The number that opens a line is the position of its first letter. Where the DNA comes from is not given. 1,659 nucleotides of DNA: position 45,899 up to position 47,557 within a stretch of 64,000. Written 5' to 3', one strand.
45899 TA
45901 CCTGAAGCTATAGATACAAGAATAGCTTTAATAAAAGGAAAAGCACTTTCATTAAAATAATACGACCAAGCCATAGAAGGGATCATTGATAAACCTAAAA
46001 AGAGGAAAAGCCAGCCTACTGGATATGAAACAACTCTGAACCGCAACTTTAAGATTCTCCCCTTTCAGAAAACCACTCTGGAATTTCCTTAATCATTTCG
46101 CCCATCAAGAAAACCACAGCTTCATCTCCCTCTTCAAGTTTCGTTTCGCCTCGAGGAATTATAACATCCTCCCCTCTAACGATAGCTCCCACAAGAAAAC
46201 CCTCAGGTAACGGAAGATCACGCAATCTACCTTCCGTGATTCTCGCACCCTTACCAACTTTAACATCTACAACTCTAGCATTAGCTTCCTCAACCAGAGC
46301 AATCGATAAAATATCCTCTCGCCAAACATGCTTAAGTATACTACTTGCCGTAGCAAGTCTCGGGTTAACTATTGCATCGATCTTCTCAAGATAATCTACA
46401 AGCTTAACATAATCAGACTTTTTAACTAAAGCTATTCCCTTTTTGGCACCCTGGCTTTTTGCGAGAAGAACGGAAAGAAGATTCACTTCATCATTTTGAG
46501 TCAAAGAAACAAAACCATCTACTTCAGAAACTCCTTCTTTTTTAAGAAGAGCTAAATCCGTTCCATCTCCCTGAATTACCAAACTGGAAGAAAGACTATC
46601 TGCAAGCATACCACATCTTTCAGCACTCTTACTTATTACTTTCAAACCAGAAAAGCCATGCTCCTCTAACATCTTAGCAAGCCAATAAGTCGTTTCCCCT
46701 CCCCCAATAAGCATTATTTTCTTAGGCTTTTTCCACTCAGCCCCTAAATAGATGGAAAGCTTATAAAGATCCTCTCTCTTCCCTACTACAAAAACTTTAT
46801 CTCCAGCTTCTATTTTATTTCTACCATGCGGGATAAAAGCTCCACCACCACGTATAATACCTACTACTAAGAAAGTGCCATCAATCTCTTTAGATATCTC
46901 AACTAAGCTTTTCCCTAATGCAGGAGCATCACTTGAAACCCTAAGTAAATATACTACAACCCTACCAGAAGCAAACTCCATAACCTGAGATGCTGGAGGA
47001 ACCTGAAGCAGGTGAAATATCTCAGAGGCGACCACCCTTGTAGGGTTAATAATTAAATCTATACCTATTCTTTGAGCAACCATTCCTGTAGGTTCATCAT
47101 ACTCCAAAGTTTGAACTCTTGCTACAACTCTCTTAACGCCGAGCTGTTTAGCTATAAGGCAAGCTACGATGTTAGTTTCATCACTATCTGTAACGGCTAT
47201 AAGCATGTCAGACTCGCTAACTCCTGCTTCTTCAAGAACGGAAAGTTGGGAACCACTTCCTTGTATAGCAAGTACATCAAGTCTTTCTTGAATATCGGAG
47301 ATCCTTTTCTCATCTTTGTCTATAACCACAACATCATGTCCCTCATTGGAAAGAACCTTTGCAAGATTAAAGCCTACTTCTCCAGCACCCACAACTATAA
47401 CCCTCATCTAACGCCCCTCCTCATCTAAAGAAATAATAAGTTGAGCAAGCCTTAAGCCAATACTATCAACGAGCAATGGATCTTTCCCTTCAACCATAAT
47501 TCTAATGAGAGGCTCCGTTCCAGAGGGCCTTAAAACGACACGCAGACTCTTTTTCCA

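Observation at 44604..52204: c-di-AMP synthase operon fused to its own target: TPR-cdaA-cdaR-glmM-trkA-trkH with 0-11 nt junctions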

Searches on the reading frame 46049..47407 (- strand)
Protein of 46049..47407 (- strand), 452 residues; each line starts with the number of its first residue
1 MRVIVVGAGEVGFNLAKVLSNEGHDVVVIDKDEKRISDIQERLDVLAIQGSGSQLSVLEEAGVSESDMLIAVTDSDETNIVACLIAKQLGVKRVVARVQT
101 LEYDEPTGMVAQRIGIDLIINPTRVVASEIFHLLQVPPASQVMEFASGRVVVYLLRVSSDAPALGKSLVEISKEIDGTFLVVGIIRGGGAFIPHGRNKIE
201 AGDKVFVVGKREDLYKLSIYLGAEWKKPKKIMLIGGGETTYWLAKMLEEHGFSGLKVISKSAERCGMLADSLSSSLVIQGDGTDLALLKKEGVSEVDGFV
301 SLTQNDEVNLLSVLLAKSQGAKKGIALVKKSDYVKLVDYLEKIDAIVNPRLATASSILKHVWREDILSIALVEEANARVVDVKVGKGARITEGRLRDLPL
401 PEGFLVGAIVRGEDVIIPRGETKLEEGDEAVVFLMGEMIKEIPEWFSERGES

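Call 3: search_protein_families(library=pfam, proteins=[window:46049-47407:-])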
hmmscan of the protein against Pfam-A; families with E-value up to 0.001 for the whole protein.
window:46049-47407:- (452 aa): 12 families
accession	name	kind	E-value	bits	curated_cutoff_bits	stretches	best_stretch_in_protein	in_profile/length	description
PF02254.24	TrkA_N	-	1e-50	171.4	23.8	2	3-122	1-116/116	TrkA-N domain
PF02080.26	TrkA_C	-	4.3e-22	78.2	27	2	153-217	2-66/71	TrkA-C domain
PF01488.26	Shikimate_DH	-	1.3e-10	41.9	24.3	1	2-78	14-88/138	Shikimate / quinate 5-dehydrogenase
PF13241.12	NAD_binding_7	-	2.5e-08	34.9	22.1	1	2-91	9-87/104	Putative NAD(P)-binding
PF03721.20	UDPG_MGDP_dh_N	-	2.5e-07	30.9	27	1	1-41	1-41/187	UDP-glucose/GDP-mannose dehydrogenase family, NAD binding domain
PF03807.23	F420_oxidored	-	1.3e-06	29.4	21.6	1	3-51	2-52/94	NADP oxidoreductase coenzyme F420-dependent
PF01494.25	FAD_binding_3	-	4.9e-06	26.5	22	1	2-39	3-40/349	FAD binding domain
PF01210.29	NAD_Gly3P_dh_N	-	4.3e-05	24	23.1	1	3-42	2-41/158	NAD-dependent glycerol-3-phosphate dehydrogenase N-terminus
PF02737.24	3HCDH_N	-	7.5e-05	23.2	22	1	3-45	2-44/180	3-hydroxyacyl-CoA dehydrogenase, NAD binding domain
PF03435.24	Sacchrp_dh_NADP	-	7.6e-05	23.5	25.1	0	3-70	1-73/129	Saccharopine dehydrogenase NADP binding domain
PF00070.33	Pyr_redox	-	0.00036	21.4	22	0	2-34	1-33/82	Pyridine nucleotide-disulphide oxidoreductase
PF07992.20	Pyr_redox_2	-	0.0006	19.8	26.1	0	2-34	2-35/291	Pyridine nucleotide-disulphide oxidoreductase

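Call 4: search_protein_families(library=ncbifam, proteins=[window:46049-47407:-])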
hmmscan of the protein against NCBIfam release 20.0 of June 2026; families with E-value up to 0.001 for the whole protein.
window:46049-47407:- (452 aa): 45 families (the best 25 are shown)
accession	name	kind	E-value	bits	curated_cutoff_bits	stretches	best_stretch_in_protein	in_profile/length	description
NF007039.0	PRK09496.3-2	equivalog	4.4e-141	470.7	293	1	1-447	1-445/446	Trk system potassium transporter TrkA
NF007041.0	PRK09496.3-4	equivalog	2.7e-133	445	386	1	1-450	1-447/450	Trk system potassium transporter TrkA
NF007031.0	PRK09496.1-2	equivalog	1.3e-111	373.8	289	1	1-446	1-451/458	Trk system potassium transporter TrkA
NF007032.0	PRK09496.1-4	equivalog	2e-107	360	309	1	1-444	1-448/457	Trk system potassium transporter TrkA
NF007038.0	PRK09496.2-6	equivalog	4.9e-105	351.8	374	1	1-446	1-444/445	Trk system potassium transporter TrkA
NF007034.0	PRK09496.2-1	subfamily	2.6e-103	346.3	344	1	1-442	1-441/445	Trk system potassium transporter TrkA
NF007036.0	PRK09496.2-3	subfamily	1.2e-98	330.8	407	1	1-446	1-447/448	Trk system potassium transporter TrkA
NF007030.0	PRK09496.1-1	equivalog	3.3e-94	316.1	371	1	1-444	1-449/458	Trk system potassium transporter TrkA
NF007033.0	PRK09496.1-5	equivalog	1e-92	311.5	338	1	1-444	1-445/449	Trk system potassium transporter TrkA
NF007035.0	PRK09496.2-2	equivalog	4e-84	283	521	1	1-440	1-443/455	Trk system potassium transporter TrkA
NF007043.0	PRK09496.3-6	equivalog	1.4e-79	267.9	384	1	1-439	1-437/445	Trk system potassium transporter TrkA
NF007040.0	PRK09496.3-3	equivalog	1e-73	248.5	455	1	2-446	5-461/462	Trk system potassium transporter TrkA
NF007037.0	PRK09496.2-4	equivalog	1.9e-72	244.5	445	1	1-442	1-449/454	Trk system potassium transporter TrkA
NF007042.0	PRK09496.3-5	equivalog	2.2e-43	148.6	467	1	1-434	1-449/466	Trk system potassium transporter TrkA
NF003716.0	PRK05326.1-3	equivalog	1.4e-16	60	355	2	368-437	403-472/499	potassium/proton antiporter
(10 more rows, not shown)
